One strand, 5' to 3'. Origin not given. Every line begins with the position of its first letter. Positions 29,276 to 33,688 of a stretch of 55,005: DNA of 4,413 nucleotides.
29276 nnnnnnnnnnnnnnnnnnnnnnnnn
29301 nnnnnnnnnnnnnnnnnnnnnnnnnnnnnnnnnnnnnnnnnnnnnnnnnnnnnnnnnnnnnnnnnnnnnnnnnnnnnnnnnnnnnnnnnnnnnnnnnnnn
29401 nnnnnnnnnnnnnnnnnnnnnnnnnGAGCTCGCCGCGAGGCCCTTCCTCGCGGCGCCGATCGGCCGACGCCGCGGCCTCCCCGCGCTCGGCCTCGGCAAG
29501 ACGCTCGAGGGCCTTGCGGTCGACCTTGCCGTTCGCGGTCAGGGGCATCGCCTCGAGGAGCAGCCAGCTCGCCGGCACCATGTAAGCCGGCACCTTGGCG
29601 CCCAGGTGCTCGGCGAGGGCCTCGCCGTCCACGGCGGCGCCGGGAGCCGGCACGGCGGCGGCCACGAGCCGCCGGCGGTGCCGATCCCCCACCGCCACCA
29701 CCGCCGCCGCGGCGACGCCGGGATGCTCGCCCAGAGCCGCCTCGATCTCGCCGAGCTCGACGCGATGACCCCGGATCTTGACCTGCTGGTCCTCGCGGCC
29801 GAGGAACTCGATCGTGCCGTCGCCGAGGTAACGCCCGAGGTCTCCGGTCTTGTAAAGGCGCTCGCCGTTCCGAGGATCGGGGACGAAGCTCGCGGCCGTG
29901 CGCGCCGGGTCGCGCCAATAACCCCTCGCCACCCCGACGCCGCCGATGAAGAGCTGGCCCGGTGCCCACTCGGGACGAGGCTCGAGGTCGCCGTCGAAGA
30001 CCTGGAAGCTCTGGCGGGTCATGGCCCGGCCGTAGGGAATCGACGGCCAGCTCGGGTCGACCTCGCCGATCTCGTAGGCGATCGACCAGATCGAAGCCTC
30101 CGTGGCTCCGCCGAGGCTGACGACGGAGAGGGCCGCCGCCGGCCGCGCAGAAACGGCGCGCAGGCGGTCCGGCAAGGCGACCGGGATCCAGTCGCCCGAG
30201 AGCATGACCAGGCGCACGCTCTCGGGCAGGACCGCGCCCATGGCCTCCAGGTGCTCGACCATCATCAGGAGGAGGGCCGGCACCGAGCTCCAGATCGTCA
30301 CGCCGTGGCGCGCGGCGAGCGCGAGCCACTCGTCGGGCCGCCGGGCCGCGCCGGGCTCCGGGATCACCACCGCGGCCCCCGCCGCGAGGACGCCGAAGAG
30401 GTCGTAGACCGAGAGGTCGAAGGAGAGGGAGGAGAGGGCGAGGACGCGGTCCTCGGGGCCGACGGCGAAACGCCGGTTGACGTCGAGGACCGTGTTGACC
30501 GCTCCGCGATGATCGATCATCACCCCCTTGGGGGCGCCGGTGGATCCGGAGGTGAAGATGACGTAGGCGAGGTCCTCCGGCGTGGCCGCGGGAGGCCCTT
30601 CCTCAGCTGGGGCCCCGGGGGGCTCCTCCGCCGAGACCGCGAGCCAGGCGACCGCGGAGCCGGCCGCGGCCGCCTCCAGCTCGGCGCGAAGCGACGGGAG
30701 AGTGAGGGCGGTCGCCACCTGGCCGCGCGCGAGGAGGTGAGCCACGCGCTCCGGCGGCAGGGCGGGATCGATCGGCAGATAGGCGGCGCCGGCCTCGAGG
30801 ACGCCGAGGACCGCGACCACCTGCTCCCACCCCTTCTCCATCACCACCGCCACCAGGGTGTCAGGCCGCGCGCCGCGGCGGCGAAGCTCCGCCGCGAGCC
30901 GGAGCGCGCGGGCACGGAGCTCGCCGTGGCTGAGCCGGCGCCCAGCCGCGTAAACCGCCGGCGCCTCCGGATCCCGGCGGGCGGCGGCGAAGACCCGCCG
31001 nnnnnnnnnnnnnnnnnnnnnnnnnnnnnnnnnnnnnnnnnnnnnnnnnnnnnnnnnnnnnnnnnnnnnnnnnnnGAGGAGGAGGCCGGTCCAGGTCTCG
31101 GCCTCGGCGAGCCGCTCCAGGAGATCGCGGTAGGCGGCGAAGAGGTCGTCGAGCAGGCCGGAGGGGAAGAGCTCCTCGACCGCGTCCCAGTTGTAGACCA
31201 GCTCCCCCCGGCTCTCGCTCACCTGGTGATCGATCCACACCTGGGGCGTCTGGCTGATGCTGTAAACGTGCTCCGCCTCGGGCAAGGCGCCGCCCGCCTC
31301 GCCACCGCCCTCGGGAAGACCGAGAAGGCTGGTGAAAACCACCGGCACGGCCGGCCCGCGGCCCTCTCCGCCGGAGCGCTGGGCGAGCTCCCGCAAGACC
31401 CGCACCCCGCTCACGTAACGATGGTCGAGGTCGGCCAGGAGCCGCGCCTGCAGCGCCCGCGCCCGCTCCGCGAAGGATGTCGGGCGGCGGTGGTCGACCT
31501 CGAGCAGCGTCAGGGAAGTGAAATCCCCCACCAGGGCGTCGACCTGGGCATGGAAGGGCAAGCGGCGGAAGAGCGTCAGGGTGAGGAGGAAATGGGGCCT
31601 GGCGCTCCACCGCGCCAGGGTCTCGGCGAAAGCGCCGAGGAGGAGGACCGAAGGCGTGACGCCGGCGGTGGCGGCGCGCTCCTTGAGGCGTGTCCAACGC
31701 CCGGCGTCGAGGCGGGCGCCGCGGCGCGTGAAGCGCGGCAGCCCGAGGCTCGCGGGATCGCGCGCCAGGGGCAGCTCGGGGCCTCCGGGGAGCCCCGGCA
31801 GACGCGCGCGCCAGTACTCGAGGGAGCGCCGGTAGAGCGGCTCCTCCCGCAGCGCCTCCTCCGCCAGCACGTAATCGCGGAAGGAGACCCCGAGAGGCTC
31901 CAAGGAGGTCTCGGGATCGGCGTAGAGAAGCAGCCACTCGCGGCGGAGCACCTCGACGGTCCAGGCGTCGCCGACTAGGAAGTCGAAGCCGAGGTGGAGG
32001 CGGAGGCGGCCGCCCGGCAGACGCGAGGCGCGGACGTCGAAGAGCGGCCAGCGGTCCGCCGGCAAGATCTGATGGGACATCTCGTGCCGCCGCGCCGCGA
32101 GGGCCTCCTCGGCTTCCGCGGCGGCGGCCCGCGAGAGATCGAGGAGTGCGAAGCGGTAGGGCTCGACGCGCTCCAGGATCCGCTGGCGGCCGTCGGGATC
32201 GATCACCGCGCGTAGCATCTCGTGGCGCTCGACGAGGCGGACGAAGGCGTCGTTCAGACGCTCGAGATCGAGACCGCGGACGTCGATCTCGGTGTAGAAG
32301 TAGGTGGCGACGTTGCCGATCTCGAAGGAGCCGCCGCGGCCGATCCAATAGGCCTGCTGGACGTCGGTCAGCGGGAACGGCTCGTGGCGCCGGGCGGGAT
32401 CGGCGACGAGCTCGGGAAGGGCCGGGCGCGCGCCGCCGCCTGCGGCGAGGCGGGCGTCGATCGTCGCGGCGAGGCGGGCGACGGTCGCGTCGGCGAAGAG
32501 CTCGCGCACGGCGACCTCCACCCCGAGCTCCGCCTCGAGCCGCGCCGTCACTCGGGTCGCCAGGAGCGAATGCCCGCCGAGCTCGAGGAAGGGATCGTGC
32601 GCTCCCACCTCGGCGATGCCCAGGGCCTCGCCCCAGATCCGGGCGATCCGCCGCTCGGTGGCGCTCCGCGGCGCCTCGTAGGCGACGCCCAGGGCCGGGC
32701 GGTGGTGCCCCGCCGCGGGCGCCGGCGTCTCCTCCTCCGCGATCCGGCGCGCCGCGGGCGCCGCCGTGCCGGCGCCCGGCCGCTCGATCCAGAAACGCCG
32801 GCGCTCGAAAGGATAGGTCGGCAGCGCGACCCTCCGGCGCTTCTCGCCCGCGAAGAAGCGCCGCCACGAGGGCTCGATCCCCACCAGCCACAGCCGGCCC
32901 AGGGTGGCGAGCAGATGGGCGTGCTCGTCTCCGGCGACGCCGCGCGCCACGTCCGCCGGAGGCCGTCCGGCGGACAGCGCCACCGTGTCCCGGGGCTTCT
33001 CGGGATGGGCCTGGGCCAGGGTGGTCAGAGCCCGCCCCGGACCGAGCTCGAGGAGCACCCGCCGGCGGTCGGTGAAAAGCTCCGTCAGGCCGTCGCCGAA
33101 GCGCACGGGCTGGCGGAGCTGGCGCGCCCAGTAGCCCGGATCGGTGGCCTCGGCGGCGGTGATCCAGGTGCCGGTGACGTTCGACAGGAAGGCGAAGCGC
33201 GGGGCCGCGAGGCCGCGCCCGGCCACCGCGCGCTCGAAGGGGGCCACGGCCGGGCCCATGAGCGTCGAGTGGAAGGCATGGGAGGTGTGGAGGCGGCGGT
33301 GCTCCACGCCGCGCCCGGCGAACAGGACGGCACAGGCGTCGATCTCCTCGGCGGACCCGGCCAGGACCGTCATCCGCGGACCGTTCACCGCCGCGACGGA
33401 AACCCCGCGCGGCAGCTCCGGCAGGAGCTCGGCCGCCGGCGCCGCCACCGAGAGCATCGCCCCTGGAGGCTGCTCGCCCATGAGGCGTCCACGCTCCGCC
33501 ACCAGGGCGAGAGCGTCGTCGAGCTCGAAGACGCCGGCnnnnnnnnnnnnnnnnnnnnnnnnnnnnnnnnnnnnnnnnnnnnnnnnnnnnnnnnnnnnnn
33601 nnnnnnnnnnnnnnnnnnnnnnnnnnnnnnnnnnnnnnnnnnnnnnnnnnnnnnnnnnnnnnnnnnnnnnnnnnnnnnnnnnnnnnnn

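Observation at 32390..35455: Minimal KS-AT-T modules with NRPS-style carriers and no reductive domains; the second feeds a Cy domain directly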

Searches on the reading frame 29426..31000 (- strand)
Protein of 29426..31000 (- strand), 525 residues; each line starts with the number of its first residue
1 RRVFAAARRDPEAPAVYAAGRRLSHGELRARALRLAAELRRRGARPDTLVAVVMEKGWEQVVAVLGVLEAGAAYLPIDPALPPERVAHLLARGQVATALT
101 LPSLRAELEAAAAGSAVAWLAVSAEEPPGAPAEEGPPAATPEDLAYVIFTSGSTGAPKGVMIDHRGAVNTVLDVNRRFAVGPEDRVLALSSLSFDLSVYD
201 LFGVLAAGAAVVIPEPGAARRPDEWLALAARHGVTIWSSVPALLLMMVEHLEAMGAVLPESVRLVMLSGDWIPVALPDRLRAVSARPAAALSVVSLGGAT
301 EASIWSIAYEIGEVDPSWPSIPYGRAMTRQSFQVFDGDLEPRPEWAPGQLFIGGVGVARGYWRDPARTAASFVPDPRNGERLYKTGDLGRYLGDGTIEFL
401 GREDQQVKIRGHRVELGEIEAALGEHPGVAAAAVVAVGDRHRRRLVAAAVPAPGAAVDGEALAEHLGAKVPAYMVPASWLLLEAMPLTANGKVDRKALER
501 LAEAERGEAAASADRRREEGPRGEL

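Call 59: search_solved_structures(query=window:29426-31000:-, max_evalue=1e-40)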
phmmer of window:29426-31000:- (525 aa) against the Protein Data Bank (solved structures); distinct sequences matched with E-value up to 1e-40: 69 (the best 60 are shown).
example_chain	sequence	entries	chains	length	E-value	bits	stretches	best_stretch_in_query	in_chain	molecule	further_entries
9be3_A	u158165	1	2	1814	2.6e-168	564.1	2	10-517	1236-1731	Linear gramicidin synthase subunit A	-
9be4_A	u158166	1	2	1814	2.6e-168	564.1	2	10-517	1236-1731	Linear gramicidin synthase subunit A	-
6mfz_A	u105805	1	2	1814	2.6e-168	564.1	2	10-517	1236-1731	Linear gramicidin synthase subunit A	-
9meh_A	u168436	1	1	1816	2.7e-168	564.1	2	10-517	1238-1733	Linear gramicidin synthase subunit A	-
6mfy_A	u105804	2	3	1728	1.7e-167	561.5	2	10-499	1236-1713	Linear gramicidin synthase subunit A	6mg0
6lta_A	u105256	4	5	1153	3e-139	468.3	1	2-522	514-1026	Nonribosomal peptide synthetase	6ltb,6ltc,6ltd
8xjz_C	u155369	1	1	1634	2.3e-119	402.6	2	12-505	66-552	Peptide synthetase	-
7ly7_A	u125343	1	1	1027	5.3e-108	365.2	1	6-499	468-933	BmdB, Bacillamide NRPS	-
7ly4_E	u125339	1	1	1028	5.4e-108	365.2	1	6-499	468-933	BmdB, bacillamide NRPS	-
6p1j_A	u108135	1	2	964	7.1e-94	318.6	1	7-498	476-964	Txo2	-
7emy_A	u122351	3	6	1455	3.5e-93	316.3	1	3-504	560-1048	Dihydroaeruginoic acid synthetase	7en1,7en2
4d4g_A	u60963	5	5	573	4e-88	299.6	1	7-499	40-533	APNAA1 | APNA A1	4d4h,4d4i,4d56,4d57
9bfd_A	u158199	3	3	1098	1e-85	291.6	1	7-511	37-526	Tyrocidine synthase 1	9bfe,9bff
8jbr_A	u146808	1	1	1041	4.8e-82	279.5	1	7-498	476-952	McyA protein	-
5u89_A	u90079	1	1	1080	5.4e-82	279.4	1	6-499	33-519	Amino acid adenylation domain protein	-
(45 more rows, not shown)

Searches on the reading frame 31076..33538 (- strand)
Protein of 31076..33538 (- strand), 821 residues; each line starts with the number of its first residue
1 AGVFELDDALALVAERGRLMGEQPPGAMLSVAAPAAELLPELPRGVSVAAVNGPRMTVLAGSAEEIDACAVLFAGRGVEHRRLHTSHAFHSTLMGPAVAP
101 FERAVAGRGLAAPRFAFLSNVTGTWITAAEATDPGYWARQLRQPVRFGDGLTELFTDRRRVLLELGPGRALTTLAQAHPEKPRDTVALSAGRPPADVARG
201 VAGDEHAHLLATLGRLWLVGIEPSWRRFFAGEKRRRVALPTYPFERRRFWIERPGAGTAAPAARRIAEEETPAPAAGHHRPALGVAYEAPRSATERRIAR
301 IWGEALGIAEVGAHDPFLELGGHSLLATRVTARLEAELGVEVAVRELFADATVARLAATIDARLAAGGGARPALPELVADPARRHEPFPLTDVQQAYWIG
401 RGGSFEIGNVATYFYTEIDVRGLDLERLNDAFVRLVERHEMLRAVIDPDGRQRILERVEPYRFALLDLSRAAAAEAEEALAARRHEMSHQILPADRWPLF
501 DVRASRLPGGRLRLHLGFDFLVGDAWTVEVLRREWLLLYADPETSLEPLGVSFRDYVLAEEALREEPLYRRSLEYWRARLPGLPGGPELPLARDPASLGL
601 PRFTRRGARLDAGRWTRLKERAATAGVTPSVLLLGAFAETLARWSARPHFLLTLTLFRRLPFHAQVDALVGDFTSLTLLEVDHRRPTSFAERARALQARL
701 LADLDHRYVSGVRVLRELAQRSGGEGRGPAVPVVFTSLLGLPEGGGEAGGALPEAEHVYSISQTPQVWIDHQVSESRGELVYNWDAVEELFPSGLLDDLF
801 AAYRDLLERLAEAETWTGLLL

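Call 43: search_protein_representatives(protein=window:31076-33538:-)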
Query: 821 residues. Proteins with E-value up to 0.001 (for the whole library): 131852; up to 1e-10: 73741; up to 1e-30: 27151. The best 150 are listed.
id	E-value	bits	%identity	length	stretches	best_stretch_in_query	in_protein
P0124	0.0e+00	2884.5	43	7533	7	288-817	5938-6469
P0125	0.0e+00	2348.4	48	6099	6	270-816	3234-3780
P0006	0.0e+00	1824.9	65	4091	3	1-821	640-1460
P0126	0.0e+00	1786.7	44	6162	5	286-816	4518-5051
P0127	0.0e+00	1718.8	45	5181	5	290-814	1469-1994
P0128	0.0e+00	1709.7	44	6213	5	286-812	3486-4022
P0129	0.0e+00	1442.3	46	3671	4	285-814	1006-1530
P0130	0.0e+00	1377.6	39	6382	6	286-815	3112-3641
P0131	0.0e+00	1315.4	43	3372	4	286-815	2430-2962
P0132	0.0e+00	1309.3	50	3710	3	1-815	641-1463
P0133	0.0e+00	1295.3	46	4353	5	237-817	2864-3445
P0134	0.0e+00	1266.6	45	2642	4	286-816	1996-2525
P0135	0.0e+00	1248.7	37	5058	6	286-818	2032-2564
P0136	0.0e+00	1241.2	45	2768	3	286-813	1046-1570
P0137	0.0e+00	1210.4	46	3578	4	274-817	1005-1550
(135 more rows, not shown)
